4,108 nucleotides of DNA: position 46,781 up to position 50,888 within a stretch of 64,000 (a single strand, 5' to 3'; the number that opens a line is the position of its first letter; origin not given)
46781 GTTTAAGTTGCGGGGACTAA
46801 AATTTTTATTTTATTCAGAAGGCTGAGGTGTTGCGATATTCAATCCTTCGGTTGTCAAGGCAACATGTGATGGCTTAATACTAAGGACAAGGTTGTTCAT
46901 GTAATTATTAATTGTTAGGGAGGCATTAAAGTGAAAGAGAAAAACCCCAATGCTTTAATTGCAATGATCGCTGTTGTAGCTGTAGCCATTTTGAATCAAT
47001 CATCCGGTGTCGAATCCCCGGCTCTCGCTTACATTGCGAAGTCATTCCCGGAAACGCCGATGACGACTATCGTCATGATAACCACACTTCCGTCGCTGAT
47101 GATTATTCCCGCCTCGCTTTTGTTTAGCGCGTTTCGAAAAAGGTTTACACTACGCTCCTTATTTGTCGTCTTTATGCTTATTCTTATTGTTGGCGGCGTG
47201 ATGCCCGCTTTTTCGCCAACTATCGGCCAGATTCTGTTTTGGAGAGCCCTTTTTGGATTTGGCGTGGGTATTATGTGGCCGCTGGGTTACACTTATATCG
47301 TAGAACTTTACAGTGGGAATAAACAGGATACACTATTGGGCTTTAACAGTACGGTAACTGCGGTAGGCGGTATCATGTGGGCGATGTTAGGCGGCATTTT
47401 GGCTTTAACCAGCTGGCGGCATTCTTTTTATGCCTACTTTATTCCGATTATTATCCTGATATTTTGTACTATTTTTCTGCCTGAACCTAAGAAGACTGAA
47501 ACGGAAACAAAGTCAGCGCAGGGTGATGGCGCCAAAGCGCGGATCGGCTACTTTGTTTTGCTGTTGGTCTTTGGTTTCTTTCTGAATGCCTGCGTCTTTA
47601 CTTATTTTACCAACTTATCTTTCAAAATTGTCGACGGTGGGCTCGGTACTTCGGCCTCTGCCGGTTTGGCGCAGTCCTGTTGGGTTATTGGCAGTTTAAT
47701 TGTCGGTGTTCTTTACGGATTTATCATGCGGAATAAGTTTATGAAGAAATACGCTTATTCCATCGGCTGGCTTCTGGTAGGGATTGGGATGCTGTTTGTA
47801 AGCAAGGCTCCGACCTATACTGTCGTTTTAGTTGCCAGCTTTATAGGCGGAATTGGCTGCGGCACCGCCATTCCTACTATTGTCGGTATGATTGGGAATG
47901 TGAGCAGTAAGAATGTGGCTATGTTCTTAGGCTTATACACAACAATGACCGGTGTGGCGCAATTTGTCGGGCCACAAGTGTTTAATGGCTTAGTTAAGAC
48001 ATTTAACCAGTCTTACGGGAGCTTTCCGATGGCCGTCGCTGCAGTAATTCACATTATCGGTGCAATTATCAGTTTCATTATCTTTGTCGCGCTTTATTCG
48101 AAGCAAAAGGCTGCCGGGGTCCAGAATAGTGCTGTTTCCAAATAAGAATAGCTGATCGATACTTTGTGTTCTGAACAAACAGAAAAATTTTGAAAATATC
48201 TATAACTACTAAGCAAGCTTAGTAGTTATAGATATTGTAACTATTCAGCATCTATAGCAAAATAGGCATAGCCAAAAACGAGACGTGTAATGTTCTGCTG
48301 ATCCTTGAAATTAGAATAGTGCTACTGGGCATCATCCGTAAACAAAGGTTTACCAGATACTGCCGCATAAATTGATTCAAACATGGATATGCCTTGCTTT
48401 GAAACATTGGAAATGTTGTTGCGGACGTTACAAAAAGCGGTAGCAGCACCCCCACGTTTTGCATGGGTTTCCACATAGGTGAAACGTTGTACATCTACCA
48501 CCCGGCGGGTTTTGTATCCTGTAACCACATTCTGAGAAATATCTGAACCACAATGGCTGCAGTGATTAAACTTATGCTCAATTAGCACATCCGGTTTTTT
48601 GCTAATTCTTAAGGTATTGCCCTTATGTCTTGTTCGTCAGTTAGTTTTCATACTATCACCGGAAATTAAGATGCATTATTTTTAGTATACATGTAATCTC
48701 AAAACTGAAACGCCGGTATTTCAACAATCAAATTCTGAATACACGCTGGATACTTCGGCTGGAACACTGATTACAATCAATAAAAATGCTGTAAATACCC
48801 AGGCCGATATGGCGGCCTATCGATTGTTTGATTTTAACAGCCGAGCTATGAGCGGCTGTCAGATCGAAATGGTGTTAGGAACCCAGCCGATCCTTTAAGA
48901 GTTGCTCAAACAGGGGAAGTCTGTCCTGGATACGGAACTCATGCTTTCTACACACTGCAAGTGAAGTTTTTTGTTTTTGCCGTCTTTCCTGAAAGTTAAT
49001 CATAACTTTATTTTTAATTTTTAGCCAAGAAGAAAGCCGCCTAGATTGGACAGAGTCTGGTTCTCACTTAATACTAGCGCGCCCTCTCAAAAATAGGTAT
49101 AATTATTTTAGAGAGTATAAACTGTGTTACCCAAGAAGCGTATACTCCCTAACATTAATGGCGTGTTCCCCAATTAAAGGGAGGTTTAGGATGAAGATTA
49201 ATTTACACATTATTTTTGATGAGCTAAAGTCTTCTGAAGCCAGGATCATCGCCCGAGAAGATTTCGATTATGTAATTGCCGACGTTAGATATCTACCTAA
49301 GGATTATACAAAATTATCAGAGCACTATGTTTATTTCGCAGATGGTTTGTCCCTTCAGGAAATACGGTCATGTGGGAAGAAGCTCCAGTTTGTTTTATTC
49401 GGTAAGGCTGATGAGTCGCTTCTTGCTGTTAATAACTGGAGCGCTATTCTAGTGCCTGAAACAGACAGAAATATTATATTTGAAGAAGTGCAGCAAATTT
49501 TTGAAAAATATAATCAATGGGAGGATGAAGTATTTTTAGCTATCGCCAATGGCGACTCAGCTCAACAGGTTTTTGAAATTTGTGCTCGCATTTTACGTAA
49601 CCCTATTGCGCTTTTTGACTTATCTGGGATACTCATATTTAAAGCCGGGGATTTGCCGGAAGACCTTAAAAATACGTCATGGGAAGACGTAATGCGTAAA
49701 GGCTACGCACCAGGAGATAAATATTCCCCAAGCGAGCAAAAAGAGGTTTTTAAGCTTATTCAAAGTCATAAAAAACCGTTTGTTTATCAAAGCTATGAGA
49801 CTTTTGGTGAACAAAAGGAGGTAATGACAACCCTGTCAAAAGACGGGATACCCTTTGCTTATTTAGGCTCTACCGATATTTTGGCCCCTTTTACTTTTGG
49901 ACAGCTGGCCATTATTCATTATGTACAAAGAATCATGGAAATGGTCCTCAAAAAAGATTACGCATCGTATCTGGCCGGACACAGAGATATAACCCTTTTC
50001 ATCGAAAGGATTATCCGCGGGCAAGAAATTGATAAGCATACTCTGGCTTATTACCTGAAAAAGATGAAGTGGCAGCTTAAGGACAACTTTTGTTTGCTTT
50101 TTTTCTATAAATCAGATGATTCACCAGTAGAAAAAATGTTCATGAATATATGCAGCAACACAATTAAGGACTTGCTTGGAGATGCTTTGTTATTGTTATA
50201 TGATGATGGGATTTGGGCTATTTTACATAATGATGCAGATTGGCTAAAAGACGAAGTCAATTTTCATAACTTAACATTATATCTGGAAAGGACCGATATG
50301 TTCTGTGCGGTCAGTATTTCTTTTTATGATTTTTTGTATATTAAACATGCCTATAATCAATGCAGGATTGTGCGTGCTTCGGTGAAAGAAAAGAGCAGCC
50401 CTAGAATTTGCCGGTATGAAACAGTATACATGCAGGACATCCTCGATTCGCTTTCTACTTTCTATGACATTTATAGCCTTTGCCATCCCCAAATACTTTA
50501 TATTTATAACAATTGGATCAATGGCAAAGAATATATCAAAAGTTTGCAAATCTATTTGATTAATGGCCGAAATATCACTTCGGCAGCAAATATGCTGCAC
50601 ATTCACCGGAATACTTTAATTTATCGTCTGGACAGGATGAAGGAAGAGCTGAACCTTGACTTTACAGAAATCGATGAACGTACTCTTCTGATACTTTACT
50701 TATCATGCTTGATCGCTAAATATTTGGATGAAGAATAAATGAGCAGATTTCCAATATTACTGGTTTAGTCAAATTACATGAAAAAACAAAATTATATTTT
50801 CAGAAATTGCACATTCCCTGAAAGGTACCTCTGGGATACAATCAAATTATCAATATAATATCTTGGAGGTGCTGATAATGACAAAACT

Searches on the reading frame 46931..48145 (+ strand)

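Call 88: search_protein_families(library=pfam, proteins=[window:46931-48145:+], max_evalue=0.00001)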
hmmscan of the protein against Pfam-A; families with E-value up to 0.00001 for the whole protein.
window:46931-48145:+ (404 aa): 2 families
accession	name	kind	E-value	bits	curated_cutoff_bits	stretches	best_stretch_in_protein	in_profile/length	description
PF07690.21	MFS_1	-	5.3e-33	114.8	33.4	2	28-268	15-263/347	Major Facilitator Superfamily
PF00083.30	Sugar_tr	-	4.8e-11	42.6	22.3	1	36-185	43-193/452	Sugar (and other) transporter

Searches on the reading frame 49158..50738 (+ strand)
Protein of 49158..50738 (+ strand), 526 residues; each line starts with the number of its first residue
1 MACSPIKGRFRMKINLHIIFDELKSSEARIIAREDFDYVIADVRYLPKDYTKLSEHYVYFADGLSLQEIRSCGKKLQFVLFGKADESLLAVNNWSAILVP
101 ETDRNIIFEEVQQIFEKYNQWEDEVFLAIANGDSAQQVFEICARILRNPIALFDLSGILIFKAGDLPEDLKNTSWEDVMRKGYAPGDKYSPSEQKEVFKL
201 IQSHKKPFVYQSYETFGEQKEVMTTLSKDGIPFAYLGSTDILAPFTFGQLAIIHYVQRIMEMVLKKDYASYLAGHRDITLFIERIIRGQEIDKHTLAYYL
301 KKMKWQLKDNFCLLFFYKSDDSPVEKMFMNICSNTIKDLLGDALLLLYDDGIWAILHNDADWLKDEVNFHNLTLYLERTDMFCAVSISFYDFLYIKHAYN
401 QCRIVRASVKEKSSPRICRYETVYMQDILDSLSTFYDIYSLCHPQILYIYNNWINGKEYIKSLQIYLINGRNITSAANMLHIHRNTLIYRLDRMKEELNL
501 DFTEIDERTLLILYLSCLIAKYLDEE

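Call 88: search_protein_families(library=pfam, proteins=[window:49158-50738:+], max_evalue=0.00001)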
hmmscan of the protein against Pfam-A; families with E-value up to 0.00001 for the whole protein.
window:49158-50738:+ (526 aa): 1 family
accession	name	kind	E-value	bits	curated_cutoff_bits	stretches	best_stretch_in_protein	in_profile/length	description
PF13556.12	HTH_30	-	1.7e-15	56.9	27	1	460-514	2-56/59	PucR C-terminal helix-turn-helix domain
